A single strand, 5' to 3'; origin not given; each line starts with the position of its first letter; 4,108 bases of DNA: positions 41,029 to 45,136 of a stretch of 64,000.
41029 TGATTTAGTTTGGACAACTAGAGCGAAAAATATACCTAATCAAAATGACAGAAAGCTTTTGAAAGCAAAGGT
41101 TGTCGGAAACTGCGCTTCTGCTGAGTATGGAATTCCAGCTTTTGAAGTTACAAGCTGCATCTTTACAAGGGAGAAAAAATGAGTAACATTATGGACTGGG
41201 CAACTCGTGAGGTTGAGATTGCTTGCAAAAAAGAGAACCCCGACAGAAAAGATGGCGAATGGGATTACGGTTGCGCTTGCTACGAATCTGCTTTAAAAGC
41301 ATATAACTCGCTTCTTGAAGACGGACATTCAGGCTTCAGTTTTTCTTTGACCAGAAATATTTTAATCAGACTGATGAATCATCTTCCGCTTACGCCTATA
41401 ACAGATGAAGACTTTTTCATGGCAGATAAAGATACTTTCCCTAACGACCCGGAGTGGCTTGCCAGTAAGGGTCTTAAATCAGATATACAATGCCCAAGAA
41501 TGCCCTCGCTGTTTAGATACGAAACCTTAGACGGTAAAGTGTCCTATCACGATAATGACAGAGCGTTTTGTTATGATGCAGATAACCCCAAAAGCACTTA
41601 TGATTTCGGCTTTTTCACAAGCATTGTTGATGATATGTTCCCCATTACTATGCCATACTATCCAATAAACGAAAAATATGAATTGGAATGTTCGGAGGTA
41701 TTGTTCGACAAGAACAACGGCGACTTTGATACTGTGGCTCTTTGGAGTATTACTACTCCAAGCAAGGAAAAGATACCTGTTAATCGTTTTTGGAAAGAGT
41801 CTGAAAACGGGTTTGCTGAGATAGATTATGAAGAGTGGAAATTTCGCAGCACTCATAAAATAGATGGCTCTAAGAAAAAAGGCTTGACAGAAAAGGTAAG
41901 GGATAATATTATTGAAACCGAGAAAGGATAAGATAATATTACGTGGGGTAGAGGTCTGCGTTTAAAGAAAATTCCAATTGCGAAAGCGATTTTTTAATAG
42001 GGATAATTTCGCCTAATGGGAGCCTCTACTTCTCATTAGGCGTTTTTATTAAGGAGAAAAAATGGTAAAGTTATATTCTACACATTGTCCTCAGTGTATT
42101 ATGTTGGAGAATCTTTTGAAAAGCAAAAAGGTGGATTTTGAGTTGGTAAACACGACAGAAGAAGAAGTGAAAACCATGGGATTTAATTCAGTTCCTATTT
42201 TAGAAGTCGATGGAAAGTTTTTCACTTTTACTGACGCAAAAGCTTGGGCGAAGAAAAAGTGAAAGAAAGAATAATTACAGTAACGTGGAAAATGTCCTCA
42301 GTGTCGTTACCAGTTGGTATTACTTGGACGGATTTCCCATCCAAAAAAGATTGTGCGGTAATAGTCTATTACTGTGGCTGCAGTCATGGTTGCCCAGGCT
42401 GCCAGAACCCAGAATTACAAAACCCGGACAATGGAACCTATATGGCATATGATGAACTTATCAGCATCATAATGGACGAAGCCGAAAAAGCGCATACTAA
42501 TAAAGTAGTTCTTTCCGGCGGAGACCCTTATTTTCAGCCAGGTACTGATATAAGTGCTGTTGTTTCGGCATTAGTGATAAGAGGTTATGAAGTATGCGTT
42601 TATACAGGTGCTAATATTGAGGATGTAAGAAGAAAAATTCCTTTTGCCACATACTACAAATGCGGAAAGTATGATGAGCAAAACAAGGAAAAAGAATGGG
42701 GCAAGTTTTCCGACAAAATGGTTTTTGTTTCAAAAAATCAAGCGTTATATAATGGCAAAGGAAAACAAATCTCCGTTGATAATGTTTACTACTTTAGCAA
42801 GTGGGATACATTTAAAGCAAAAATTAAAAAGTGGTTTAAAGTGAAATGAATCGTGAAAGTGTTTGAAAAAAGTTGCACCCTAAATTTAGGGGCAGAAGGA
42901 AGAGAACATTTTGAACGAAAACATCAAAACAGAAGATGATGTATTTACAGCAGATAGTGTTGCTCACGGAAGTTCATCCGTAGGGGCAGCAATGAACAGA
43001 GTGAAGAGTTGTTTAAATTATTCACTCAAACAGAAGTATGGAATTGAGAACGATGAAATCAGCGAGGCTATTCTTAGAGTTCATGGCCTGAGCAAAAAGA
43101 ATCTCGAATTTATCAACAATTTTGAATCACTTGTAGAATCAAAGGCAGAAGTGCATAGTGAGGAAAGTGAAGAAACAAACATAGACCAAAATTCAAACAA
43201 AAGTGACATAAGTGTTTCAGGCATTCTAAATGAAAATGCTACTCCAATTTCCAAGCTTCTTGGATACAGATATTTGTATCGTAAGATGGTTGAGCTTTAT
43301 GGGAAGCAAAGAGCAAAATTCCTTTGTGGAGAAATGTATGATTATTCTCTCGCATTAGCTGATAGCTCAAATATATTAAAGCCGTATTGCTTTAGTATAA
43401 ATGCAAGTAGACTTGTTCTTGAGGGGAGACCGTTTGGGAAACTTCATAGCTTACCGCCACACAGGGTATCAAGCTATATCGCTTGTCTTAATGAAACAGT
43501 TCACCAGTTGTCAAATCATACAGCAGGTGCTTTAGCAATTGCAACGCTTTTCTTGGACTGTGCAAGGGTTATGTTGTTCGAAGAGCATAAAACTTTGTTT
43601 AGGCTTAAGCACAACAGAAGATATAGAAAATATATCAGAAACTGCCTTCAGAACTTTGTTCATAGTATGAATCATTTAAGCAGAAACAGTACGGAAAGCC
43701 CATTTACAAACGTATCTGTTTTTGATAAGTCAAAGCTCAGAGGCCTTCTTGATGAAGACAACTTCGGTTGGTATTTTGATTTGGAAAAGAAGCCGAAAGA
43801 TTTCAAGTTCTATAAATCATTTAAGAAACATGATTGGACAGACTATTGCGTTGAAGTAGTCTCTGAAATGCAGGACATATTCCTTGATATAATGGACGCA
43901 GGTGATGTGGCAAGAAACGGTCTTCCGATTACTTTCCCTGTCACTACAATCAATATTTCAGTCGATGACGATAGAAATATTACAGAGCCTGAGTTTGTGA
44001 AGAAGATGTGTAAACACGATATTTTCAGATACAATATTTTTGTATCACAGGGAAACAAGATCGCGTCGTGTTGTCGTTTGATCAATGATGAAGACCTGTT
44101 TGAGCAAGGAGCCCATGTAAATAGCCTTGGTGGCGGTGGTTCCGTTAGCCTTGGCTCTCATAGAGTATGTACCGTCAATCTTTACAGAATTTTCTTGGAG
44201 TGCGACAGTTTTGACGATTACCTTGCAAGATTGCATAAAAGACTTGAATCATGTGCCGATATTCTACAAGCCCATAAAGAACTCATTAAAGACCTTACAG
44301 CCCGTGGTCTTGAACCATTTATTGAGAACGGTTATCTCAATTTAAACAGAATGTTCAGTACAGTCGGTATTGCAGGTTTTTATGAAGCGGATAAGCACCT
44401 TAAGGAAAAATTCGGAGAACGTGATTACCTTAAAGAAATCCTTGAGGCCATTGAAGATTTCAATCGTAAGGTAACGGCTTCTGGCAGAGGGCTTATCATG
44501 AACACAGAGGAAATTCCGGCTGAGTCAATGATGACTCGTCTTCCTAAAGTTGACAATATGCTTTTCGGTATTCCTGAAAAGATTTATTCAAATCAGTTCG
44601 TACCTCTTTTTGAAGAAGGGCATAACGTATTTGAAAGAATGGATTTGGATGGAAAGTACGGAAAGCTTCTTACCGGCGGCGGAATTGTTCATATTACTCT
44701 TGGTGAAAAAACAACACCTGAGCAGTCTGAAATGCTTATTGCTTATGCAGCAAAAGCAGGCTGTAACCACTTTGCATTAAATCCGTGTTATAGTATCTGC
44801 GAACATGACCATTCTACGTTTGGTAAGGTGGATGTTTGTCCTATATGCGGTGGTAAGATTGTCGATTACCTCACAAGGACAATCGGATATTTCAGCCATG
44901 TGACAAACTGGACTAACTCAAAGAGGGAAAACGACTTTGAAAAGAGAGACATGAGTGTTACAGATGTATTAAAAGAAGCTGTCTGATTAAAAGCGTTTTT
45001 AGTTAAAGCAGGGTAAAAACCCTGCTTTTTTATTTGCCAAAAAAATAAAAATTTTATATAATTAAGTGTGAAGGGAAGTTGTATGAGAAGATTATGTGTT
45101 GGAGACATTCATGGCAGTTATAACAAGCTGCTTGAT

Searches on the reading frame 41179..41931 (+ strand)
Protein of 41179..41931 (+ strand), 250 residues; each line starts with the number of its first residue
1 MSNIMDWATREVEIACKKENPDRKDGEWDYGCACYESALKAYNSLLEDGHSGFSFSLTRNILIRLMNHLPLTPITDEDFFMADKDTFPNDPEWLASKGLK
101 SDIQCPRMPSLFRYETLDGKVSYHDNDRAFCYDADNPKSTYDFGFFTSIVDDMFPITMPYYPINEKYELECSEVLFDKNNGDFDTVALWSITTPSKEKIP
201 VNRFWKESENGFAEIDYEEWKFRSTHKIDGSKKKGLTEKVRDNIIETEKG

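Call 50: search_protein_families(library=pfam, proteins=[window:41179-41931:+], max_evalue=0.01)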
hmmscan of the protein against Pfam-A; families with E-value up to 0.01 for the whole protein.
window:41179-41931:+ (250 aa): 1 family
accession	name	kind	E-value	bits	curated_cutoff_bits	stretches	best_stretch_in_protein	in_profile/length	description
PF25185.1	Tad3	-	1.2e-23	83.6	27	1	2-133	1-111/119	Type I Thoeris inhibitor Tad3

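Call 81: search_protein_families(library=phrogs, proteins=[window:41179-41931:+], max_evalue=0.01)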
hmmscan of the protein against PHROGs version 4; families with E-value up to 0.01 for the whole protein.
window:41179-41931:+ (250 aa): 1 family
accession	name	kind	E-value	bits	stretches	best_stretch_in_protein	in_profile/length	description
phrog_24386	-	unknown function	2.6e-72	244.8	1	2-225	109-326/339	-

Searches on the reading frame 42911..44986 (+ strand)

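Call 9: search_protein_families(library=phrogs, proteins=[window:42911-44986:+])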
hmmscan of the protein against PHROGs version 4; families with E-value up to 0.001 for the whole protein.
window:42911-44986:+ (691 aa): 4 families
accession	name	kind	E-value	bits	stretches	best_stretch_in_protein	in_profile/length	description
phrog_25611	-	DNA, RNA and nucleotide metabolism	1.4e-63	216.1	2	400-679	683-970/978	anaerobic ribonucleoside reductase large subunit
phrog_487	-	moron, auxiliary metabolic gene and host takeover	5.9e-24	85.2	1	411-679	412-709/718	NrdD-like anaerobic ribonucleotide reductase large subunit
phrog_4218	-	DNA, RNA and nucleotide metabolism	5.1e-13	49.8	1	419-666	37-315/333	anaerobic ribonucleoside reductase large subunit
phrog_29160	-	DNA, RNA and nucleotide metabolism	0.00023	22.4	1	538-671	3-140/158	anaerobic ribonucleoside reductase large subunit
